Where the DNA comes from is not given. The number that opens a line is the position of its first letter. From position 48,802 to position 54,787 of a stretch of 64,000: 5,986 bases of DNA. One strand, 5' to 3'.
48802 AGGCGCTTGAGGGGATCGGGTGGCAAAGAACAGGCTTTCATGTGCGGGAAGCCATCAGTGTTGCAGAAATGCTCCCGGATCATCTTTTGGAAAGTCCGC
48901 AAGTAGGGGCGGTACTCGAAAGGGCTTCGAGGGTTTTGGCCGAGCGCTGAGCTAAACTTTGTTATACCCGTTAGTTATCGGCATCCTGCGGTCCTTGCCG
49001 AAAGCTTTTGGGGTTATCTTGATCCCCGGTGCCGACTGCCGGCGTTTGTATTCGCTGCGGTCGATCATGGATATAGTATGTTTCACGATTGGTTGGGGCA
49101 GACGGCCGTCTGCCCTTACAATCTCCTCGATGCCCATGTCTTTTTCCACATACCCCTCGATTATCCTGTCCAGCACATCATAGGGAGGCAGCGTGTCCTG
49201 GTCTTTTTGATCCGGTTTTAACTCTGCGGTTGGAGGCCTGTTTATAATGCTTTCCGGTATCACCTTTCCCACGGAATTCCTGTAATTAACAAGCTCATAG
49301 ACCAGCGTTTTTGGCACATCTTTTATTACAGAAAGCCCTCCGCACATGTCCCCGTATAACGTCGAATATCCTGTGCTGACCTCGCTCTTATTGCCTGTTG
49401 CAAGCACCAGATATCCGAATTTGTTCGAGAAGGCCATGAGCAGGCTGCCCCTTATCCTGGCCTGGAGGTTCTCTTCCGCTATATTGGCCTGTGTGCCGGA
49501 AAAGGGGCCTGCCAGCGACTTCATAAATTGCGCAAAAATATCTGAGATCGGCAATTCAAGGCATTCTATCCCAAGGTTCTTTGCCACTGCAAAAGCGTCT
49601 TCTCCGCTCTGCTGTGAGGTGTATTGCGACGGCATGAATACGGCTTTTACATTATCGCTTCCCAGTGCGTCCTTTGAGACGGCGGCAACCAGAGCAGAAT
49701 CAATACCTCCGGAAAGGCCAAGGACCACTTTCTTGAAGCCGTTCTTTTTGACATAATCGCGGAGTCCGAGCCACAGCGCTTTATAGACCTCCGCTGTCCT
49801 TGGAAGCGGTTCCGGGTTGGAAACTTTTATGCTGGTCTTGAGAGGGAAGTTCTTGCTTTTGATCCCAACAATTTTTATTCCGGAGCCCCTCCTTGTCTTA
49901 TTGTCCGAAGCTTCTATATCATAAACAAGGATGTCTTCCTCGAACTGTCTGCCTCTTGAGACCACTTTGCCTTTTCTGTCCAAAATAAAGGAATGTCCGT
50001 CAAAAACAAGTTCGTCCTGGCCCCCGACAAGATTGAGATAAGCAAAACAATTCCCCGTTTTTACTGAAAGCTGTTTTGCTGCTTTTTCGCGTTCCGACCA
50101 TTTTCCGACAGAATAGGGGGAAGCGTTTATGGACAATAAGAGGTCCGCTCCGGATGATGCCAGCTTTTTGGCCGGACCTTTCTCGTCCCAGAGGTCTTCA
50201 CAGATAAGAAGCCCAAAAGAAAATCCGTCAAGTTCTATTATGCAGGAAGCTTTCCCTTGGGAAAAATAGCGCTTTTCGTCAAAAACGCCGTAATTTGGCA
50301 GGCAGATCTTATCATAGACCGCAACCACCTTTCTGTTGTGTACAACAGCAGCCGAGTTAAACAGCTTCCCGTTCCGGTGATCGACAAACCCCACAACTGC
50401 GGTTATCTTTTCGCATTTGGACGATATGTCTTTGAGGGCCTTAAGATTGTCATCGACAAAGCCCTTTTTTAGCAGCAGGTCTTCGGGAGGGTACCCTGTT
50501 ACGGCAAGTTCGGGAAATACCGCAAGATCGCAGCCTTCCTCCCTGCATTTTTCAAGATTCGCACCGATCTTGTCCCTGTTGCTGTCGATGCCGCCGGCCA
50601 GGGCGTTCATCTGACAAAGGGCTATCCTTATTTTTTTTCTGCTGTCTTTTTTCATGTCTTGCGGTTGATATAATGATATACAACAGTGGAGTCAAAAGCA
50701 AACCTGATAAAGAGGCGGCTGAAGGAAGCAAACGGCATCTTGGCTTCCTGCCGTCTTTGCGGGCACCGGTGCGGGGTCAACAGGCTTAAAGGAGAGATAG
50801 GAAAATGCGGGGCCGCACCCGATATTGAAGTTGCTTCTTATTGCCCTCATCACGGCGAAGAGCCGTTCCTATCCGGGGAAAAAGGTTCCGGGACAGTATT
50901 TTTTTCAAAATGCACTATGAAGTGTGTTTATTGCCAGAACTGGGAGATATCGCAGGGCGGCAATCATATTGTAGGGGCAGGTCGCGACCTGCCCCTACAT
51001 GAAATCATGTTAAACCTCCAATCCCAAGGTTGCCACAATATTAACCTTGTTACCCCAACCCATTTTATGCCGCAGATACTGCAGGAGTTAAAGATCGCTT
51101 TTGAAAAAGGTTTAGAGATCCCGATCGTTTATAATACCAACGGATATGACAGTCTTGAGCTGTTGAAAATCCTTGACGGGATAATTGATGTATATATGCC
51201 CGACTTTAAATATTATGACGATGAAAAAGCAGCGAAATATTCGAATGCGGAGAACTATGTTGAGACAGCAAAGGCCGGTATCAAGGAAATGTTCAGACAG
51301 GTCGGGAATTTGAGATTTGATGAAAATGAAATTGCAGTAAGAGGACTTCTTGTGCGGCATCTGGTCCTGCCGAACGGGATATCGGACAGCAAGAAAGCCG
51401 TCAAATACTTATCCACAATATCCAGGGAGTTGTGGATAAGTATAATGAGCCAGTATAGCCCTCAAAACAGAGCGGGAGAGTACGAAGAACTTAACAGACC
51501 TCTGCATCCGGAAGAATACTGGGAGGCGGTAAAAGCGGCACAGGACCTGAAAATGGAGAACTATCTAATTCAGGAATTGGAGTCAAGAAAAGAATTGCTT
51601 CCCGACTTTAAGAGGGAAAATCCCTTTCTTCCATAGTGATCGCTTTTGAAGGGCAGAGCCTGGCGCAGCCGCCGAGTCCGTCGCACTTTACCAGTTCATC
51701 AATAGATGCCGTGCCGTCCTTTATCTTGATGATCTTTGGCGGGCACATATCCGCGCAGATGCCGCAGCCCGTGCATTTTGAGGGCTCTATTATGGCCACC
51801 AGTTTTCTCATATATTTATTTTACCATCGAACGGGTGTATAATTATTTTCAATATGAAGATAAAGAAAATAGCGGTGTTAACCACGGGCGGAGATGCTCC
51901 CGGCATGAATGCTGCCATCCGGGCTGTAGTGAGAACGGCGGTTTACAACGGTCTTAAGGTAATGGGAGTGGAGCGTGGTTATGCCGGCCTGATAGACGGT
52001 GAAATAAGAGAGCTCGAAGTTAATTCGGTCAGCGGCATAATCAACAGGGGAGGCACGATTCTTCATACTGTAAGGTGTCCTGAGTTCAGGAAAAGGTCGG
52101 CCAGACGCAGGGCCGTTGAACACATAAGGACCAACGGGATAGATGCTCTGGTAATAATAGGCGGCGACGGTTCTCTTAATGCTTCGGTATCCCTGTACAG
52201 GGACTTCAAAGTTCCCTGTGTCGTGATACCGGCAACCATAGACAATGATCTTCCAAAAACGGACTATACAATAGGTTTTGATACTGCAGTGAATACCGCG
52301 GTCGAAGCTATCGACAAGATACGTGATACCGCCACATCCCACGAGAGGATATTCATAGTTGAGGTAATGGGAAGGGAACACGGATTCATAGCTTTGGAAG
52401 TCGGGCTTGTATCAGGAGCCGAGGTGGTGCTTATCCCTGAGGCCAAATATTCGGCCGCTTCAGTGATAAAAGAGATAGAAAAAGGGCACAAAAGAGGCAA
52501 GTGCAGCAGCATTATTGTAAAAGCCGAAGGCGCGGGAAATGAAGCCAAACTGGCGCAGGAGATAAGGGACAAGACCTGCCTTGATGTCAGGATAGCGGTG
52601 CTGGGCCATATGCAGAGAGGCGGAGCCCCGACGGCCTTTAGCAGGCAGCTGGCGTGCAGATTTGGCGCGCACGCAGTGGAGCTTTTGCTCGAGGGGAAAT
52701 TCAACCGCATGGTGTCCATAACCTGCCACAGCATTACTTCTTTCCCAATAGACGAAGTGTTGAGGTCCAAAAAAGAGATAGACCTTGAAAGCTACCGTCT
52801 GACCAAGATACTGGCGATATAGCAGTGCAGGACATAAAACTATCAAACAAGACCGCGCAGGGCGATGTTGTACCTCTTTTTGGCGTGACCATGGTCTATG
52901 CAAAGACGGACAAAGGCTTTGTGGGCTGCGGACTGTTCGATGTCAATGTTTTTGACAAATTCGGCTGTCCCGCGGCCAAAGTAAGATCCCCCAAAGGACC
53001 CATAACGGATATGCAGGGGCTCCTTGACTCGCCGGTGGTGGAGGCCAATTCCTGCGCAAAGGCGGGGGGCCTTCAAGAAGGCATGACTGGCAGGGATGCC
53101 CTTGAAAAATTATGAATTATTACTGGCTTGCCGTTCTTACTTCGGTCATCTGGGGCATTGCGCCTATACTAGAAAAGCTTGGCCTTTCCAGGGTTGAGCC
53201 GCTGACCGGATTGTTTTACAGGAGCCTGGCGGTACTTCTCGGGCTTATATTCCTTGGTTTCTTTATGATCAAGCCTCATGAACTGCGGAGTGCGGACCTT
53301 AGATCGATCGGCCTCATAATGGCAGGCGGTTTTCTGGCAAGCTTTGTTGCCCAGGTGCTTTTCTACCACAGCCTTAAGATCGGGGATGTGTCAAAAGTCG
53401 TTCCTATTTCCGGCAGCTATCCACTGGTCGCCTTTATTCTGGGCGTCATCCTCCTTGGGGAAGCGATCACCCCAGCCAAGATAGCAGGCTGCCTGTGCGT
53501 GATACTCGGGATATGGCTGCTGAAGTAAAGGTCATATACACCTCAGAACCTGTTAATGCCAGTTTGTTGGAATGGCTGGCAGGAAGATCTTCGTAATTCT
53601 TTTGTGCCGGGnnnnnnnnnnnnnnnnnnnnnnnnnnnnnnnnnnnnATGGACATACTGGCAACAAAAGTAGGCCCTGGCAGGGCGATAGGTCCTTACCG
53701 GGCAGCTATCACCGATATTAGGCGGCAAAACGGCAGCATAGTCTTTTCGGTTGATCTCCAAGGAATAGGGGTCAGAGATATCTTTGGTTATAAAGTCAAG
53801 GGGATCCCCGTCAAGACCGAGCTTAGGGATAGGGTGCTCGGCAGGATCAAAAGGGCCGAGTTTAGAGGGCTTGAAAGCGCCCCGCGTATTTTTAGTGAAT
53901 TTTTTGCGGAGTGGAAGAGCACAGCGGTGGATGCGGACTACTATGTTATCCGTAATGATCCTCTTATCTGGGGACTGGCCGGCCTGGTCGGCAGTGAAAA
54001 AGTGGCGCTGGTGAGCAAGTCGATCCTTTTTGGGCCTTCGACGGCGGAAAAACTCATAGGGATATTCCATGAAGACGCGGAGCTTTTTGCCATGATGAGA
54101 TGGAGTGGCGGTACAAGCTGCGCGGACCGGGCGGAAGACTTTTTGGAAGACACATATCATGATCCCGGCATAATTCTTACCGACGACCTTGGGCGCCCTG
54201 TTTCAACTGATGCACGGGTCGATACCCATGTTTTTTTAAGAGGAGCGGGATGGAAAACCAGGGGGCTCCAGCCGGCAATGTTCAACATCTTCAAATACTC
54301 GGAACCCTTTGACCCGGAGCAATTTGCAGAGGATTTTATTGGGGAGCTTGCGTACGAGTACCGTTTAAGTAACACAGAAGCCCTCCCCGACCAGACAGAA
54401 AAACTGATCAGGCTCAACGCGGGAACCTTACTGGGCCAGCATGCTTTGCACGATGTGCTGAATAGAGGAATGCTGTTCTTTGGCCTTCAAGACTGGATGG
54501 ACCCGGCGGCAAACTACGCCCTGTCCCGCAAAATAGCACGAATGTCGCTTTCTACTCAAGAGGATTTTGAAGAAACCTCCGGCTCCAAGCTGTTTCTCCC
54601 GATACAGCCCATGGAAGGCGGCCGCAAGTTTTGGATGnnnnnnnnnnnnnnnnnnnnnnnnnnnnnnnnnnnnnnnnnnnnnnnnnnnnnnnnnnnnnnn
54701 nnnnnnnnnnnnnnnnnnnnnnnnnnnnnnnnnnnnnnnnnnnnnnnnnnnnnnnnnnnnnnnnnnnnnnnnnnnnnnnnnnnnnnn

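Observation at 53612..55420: Large protein with a C-terminal kinase-like domain and an unrecognised 420-aa N-terminal region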

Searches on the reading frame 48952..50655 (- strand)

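Call 28: search_protein_families(library=pfam, proteins=[window:48952-50655:-], max_evalue=0.001)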
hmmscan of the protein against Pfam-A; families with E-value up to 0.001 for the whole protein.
window:48952-50655:- (567 aa): 3 families
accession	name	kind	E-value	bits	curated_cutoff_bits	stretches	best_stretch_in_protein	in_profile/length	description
PF02540.23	NAD_synthase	-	1.3e-77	260.7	21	1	291-540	2-241/242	NAD synthase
PF00795.27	CN_hydrolase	-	2.8e-30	106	23.2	1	10-250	1-249/256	Carbon-nitrogen hydrolase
PF03054.22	tRNA_Me_trans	-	0.00047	20.3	20.6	1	308-375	1-77/202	tRNA methyl transferase HUP domain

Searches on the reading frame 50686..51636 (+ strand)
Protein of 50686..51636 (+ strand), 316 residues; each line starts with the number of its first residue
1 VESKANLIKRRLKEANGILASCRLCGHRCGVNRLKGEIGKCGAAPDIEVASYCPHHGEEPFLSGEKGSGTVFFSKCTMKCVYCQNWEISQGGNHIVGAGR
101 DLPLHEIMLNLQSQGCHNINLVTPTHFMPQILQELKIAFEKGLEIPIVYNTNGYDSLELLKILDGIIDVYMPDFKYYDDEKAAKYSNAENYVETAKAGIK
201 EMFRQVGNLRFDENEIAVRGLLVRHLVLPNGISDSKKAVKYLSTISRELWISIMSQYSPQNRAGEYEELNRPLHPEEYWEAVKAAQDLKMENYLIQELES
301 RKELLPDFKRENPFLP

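Call 3: search_protein_families(library=pfam, proteins=[window:50686-51636:+], max_evalue=1)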
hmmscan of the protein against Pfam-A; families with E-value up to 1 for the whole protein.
window:50686-51636:+ (316 aa): 3 families
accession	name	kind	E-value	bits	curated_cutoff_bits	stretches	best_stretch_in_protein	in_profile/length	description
PF04055.27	Radical_SAM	-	4.2e-12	47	29.5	1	71-202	2-136/166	Radical SAM superfamily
PF13091.12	PLDc_2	-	0.14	12.5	27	1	117-201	10-73/132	PLD-like domain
PF13353.11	Fer4_12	-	0.46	11.2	22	0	70-92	9-31/137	4Fe-4S single cluster domain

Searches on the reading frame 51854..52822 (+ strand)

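Call 3: search_protein_families(library=pfam, proteins=[window:51854-52822:+], max_evalue=1)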
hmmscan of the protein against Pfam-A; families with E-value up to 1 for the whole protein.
window:51854-52822:+ (322 aa): 4 families
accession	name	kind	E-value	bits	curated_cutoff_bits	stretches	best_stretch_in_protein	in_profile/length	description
PF00365.25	PFK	-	4.1e-109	364.7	30.9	1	5-278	1-277/277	Phosphofructokinase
PF00781.29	DAGK_cat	-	2.7e-06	27.4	23.6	1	77-153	37-112/125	Diacylglycerol kinase catalytic domain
PF01513.26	NAD_kinase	-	0.00041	21.1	25.5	1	83-127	60-104/130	ATP-NAD kinase N-terminal domain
PF20469.4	OLD-like_TOPRIM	-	0.18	12.8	23.2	0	92-125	31-63/67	Overcoming lysogenization defect protein-like, TOPRIM domain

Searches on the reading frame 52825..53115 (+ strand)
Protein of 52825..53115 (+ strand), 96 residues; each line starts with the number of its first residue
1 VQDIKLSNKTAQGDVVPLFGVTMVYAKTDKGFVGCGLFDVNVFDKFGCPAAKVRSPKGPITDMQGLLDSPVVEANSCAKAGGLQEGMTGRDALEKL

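Call 3: search_protein_families(library=pfam, proteins=[window:52825-53115:+], max_evalue=1)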
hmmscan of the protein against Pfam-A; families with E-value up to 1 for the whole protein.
window:52825-53115:+ (96 aa): 1 family
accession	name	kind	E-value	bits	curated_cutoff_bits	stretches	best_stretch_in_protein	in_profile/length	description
PF08827.16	DUF1805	-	3.2e-16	59.8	29.5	1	34-96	1-64/64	Domain of unknown function (DUF1805)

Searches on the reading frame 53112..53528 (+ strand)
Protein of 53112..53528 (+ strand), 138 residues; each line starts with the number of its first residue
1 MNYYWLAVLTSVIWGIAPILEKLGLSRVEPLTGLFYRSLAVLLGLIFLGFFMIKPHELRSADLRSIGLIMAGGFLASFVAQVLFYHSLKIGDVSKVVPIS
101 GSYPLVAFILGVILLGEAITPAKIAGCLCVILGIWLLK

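Call 3: search_protein_families(library=pfam, proteins=[window:53112-53528:+], max_evalue=1)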
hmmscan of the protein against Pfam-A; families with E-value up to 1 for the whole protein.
window:53112-53528:+ (138 aa): 5 families
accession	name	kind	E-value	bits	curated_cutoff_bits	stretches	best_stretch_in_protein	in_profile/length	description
PF00892.27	EamA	-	2.5e-22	80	28.2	1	3-137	3-133/135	EamA-like transporter family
PF06800.18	Sugar_transport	-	4.1e-05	23.6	26.3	1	6-132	2-122/280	Sugar transport protein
PF10639.15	TMEM234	-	0.00017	22.1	30.1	1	74-137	48-112/113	Putative transmembrane family 234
PF03151.22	TPT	-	0.032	14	30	1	44-136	42-134/291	Triose-phosphate Transporter family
PF09843.14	DUF2070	-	0.4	9.4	30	1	34-136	76-170/561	Predicted membrane protein (DUF2070)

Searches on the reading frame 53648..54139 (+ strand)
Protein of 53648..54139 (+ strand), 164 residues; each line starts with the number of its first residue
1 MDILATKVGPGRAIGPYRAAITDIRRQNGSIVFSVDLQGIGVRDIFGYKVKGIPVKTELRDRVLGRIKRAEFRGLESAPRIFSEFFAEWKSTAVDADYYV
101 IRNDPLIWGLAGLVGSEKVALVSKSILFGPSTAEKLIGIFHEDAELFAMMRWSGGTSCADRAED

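Call 38: search_protein_families(library=pfam, proteins=[window:53648-54139:+], max_evalue=10)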
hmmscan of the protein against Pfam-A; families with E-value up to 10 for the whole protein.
window:53648-54139:+ (164 aa): 0 families

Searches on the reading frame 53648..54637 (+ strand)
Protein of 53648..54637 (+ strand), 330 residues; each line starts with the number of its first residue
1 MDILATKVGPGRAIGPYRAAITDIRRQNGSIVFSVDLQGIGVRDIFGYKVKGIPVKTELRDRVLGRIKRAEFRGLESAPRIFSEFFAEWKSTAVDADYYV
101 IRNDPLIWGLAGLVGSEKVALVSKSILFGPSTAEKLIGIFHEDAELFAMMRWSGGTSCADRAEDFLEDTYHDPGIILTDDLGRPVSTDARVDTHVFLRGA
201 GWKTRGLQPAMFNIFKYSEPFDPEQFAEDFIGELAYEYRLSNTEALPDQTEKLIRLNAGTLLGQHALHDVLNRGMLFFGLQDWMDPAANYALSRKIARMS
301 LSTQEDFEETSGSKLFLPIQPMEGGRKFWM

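Call 38: search_protein_families(library=pfam, proteins=[window:53648-54637:+], max_evalue=10)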
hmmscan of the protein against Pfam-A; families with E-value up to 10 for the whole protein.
window:53648-54637:+ (330 aa): 0 families

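Call 77: search_solved_structures(query=A6, max_evalue=10)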
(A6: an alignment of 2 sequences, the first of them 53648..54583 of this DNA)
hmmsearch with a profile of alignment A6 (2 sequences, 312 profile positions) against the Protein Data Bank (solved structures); distinct sequences matched with E-value up to 10: 0.

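Call 78: search_protein_families(library=ncbifam, proteins=[window:53648-54607:+], max_evalue=10)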
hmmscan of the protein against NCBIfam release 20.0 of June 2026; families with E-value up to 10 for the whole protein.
window:53648-54607:+ (320 aa): 0 families
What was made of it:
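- On Class III/IV lanthipeptide synthetase (LanKC/LanL): There is no cyclase domain and the N-terminus has no match (calls 38, 78).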
